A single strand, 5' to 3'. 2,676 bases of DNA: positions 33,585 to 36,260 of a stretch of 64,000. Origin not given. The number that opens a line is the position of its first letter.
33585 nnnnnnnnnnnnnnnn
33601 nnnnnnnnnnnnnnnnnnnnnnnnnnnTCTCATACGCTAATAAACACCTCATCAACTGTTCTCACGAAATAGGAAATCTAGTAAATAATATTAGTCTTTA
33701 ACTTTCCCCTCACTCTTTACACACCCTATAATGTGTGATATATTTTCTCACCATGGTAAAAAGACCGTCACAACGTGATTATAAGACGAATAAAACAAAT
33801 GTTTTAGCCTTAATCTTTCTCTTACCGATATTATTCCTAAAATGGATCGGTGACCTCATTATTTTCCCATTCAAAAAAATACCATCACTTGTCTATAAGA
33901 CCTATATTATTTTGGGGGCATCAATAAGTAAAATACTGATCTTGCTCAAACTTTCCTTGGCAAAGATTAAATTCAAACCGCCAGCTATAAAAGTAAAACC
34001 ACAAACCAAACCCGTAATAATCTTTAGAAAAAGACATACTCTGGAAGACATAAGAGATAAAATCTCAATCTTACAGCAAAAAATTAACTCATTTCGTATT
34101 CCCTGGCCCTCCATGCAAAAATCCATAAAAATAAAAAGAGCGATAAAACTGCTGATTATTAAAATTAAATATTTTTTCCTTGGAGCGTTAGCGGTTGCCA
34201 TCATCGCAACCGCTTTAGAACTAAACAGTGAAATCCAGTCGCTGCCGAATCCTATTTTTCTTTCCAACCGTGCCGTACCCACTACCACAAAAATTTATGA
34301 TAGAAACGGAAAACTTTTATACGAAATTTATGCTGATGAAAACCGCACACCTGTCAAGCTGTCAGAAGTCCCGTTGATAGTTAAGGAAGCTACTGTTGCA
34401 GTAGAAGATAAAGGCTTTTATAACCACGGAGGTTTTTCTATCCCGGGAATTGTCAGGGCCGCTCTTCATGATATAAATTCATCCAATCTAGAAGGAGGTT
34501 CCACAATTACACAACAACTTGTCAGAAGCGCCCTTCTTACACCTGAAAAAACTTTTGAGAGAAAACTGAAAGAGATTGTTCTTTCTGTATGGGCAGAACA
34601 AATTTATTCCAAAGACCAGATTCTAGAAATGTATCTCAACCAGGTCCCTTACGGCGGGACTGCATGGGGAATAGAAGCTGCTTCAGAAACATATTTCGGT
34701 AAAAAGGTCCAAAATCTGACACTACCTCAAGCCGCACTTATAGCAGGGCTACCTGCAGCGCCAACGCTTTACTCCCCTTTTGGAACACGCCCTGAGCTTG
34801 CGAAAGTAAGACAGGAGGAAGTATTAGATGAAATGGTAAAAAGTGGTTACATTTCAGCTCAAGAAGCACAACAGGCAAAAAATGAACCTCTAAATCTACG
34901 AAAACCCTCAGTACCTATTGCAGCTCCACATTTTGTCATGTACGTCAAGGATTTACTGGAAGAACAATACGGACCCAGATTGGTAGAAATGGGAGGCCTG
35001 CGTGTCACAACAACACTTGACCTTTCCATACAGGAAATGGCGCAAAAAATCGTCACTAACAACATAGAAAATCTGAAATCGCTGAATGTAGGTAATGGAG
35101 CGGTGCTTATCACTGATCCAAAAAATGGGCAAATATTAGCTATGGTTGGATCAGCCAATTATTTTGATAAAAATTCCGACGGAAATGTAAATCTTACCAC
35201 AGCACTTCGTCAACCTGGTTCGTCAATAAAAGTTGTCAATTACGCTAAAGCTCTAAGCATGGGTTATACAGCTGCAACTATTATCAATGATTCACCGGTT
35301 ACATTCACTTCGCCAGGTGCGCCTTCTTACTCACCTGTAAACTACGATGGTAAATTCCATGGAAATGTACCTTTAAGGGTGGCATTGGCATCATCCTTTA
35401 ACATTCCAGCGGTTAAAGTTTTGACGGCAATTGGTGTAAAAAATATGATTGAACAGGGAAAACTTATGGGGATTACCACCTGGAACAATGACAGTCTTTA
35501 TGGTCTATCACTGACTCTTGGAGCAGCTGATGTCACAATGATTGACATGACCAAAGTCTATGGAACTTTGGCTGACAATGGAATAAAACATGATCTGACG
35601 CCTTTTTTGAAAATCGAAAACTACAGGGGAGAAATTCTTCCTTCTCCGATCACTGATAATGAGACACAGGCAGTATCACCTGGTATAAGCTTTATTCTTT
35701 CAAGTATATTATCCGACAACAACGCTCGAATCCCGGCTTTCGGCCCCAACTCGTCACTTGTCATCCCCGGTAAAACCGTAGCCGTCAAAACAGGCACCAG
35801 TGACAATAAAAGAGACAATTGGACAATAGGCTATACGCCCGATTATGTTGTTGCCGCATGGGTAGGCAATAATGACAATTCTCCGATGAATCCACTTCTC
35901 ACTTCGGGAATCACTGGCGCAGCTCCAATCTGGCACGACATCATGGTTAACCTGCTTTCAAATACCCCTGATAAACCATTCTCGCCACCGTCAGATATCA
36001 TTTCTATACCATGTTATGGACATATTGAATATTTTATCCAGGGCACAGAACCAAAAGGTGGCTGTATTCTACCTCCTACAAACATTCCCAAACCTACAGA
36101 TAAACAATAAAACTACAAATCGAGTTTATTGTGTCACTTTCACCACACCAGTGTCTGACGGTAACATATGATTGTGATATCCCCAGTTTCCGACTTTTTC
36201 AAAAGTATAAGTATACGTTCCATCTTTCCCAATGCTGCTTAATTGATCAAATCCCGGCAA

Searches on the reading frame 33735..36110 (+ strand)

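Call 32: search_protein_families(library=pfam, proteins=[window:33735-36110:+], max_evalue=0.00001)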
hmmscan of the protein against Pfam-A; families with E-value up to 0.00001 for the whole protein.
window:33735-36110:+ (791 aa): 2 families
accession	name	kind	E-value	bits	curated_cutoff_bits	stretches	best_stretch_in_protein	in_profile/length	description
PF00912.28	Transgly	-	3.7e-59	199.6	27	1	192-367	2-177/178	Transglycosylase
PF00905.27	Transpeptidase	-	1e-17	64.7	22.1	1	455-737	1-298/299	Penicillin binding protein transpeptidase domain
